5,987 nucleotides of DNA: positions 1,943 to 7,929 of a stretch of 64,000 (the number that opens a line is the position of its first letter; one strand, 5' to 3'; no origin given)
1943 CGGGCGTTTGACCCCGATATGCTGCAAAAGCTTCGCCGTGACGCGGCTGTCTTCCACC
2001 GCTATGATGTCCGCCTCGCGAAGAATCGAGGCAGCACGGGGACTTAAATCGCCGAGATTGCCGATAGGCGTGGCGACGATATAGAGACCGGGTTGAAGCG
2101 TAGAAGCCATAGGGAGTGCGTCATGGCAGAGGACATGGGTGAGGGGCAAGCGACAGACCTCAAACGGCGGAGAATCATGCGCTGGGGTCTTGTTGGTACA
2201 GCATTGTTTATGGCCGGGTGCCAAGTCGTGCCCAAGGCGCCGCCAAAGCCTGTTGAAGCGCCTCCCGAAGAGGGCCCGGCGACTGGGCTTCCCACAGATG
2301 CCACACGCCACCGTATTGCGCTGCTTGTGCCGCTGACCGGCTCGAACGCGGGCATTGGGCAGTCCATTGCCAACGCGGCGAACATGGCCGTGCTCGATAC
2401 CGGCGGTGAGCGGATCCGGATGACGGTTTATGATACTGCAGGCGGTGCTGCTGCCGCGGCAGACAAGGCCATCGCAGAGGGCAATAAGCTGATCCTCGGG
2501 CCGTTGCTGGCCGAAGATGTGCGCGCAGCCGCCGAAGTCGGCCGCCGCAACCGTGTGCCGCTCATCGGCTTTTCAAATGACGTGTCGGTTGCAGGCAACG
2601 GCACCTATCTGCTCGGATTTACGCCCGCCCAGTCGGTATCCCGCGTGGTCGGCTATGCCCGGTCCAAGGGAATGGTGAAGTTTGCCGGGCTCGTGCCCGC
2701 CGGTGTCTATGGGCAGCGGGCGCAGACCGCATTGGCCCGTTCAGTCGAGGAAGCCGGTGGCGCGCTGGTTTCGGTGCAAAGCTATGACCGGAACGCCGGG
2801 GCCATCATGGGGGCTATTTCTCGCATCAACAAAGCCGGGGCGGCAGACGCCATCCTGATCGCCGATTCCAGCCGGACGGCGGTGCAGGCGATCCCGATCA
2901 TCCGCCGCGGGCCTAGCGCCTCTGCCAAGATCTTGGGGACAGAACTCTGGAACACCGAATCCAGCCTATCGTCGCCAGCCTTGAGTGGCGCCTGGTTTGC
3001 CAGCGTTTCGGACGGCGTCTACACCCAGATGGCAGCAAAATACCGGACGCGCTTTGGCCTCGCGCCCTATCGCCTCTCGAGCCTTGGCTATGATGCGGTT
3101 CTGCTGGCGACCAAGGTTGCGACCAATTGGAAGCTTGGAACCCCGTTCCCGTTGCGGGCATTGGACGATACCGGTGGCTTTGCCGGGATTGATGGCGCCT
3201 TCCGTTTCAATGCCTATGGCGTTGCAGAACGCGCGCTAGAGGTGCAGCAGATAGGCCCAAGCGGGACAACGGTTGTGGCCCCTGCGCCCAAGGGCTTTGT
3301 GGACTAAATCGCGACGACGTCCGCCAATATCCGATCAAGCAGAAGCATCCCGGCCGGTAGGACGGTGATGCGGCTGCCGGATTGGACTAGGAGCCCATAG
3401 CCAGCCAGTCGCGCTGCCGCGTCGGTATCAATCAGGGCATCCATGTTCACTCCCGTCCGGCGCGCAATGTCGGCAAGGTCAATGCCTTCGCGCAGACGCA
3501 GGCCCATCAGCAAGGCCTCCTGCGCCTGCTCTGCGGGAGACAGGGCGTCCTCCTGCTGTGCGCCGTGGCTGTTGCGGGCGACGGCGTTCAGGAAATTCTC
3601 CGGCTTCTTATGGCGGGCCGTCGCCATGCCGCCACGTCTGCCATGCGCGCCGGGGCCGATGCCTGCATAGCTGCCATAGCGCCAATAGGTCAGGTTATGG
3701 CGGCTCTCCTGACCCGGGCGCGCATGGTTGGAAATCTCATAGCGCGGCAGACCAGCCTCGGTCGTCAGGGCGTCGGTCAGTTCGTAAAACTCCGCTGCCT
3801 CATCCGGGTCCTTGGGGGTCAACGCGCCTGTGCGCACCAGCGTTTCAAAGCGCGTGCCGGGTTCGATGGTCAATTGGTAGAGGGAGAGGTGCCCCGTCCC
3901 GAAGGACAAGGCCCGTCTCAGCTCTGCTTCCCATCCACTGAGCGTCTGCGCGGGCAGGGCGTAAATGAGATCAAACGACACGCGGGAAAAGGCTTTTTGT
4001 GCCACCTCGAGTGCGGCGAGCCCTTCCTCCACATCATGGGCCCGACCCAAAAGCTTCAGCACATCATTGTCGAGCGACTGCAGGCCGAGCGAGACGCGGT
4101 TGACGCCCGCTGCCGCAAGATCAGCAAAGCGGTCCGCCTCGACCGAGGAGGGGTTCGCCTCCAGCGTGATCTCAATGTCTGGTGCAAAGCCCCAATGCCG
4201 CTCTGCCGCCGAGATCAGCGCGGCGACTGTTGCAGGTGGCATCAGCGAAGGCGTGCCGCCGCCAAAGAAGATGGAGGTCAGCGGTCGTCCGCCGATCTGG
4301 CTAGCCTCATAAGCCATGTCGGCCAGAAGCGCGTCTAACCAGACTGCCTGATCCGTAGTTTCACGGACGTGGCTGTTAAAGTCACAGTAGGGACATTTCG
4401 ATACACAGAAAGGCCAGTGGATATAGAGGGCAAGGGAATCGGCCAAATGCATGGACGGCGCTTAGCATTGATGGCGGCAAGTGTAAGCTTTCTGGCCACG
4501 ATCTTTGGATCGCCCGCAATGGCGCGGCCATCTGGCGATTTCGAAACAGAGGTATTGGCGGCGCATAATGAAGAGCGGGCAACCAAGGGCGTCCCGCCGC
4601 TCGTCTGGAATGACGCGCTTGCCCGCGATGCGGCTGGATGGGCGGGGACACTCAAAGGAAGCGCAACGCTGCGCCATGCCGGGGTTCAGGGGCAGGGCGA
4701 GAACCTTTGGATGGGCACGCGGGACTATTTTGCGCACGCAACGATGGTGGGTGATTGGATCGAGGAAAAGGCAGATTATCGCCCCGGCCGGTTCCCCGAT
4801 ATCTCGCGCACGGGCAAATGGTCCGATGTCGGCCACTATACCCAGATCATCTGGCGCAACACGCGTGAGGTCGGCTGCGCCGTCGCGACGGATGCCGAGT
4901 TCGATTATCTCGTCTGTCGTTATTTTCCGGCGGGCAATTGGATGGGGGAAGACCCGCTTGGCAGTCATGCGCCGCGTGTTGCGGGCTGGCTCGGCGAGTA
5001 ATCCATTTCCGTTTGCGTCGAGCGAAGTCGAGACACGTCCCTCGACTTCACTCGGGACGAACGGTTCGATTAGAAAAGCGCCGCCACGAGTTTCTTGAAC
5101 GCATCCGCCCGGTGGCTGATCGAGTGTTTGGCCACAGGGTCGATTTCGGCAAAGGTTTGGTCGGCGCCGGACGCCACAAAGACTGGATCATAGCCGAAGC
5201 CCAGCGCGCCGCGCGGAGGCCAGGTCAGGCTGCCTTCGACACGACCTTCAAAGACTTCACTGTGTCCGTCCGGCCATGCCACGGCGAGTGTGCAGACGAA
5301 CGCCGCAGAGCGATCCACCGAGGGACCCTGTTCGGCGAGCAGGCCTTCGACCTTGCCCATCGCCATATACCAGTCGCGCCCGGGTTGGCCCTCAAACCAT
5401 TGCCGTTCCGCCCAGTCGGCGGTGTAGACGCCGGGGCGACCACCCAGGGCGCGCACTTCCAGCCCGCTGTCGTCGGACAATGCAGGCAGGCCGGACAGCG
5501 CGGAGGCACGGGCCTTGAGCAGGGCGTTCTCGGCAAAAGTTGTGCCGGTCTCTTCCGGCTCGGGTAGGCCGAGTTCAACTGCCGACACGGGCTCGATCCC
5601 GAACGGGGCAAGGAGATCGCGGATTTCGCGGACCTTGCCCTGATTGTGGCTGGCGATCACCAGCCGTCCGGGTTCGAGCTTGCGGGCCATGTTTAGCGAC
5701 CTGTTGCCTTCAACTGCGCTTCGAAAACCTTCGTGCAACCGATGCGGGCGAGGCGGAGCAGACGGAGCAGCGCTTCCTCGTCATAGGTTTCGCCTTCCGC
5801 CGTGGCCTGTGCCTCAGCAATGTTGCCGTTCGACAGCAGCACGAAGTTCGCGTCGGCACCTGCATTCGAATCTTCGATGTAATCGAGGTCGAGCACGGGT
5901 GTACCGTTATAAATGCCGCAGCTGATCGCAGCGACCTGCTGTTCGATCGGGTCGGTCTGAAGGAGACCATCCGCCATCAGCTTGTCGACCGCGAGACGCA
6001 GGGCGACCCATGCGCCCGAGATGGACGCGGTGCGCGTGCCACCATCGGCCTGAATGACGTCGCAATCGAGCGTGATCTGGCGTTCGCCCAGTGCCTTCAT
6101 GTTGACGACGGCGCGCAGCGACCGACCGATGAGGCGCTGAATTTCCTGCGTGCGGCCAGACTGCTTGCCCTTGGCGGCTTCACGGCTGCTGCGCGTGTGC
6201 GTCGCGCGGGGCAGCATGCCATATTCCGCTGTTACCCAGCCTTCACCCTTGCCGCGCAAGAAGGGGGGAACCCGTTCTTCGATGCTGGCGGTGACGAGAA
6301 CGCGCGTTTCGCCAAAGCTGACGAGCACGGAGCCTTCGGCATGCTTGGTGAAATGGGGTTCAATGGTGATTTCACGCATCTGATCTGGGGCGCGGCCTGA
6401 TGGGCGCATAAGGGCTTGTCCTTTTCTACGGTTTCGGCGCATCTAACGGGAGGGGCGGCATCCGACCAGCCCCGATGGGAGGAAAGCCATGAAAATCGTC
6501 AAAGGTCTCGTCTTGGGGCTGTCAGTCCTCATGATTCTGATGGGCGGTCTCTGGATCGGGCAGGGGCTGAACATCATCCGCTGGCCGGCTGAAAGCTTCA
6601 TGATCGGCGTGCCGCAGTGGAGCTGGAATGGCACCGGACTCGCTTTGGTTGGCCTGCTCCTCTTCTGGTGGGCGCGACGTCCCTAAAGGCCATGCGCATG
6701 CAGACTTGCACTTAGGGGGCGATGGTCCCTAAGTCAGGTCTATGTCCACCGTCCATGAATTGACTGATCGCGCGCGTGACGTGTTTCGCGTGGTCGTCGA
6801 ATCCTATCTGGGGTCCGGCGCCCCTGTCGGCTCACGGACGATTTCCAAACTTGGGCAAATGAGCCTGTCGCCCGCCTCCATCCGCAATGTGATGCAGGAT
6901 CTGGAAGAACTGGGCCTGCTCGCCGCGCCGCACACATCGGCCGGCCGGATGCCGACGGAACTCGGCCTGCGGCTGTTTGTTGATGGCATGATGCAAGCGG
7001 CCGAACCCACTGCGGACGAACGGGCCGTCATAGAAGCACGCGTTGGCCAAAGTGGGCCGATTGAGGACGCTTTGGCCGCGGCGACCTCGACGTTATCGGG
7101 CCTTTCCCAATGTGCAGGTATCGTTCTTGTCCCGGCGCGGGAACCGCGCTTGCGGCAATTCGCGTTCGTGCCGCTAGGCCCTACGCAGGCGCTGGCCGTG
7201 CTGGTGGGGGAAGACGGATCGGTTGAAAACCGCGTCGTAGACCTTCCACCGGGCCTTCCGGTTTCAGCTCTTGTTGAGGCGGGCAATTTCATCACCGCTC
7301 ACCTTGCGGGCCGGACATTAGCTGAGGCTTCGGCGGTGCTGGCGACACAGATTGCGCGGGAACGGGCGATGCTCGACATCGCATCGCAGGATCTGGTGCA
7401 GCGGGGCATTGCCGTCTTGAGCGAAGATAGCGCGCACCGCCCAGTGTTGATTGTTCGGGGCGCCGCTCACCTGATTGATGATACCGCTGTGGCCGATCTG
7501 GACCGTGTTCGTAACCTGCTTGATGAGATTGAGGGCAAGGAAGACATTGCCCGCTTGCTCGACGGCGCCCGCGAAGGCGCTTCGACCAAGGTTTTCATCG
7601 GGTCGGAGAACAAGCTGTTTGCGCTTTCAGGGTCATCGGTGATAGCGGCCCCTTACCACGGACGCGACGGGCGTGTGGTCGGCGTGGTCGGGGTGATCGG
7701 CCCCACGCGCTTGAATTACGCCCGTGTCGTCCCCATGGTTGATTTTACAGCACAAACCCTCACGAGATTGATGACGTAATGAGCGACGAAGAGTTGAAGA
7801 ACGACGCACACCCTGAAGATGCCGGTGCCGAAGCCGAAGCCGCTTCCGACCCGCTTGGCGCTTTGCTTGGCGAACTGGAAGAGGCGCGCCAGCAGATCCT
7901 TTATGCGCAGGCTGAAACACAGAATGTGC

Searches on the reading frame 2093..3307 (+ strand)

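Call 61: search_protein_families(library=pfam, proteins=[window:2093-3307:+], max_evalue=0.00001)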
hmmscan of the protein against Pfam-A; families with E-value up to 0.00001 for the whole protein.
window:2093-3307:+ (404 aa): 2 families
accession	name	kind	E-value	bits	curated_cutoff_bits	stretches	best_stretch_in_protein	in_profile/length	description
PF13458.12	Peripla_BP_6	-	6.6e-23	82.3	31.7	1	74-388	3-339/343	Periplasmic binding protein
PF04348.19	LppC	-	2.9e-12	46.4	28.8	1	73-235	219-387/563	LppC putative lipoprotein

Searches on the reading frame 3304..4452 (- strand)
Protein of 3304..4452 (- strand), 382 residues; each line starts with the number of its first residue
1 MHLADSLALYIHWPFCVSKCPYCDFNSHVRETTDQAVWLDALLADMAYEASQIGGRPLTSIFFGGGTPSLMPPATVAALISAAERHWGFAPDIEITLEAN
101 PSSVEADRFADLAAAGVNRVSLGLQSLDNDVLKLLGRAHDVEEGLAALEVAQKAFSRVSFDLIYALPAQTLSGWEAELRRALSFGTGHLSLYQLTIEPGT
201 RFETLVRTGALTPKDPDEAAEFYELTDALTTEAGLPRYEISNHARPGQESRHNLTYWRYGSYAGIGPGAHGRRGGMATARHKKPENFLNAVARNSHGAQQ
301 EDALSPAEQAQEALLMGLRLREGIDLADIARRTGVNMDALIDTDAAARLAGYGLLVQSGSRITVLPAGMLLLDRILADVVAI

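Call 61: search_protein_families(library=pfam, proteins=[window:3304-4452:-], max_evalue=0.00001)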
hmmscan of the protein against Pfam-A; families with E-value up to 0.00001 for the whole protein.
window:3304-4452:- (382 aa): 2 families
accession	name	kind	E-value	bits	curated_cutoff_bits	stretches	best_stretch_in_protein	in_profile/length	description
PF04055.27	Radical_SAM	-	3.2e-27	96.2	29.5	1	10-176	1-161/166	Radical SAM superfamily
PF06969.22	HemN_C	-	1.2e-14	54.6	24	1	304-371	1-67/67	HemN C-terminal domain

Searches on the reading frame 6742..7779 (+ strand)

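Call 61: search_protein_families(library=pfam, proteins=[window:6742-7779:+], max_evalue=0.00001)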
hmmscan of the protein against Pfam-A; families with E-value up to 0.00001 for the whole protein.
window:6742-7779:+ (345 aa): 1 family
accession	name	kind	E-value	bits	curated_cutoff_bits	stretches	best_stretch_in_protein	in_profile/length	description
PF01628.27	HrcA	-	3e-55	188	22.2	1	108-330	1-215/215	HrcA protein C terminal domain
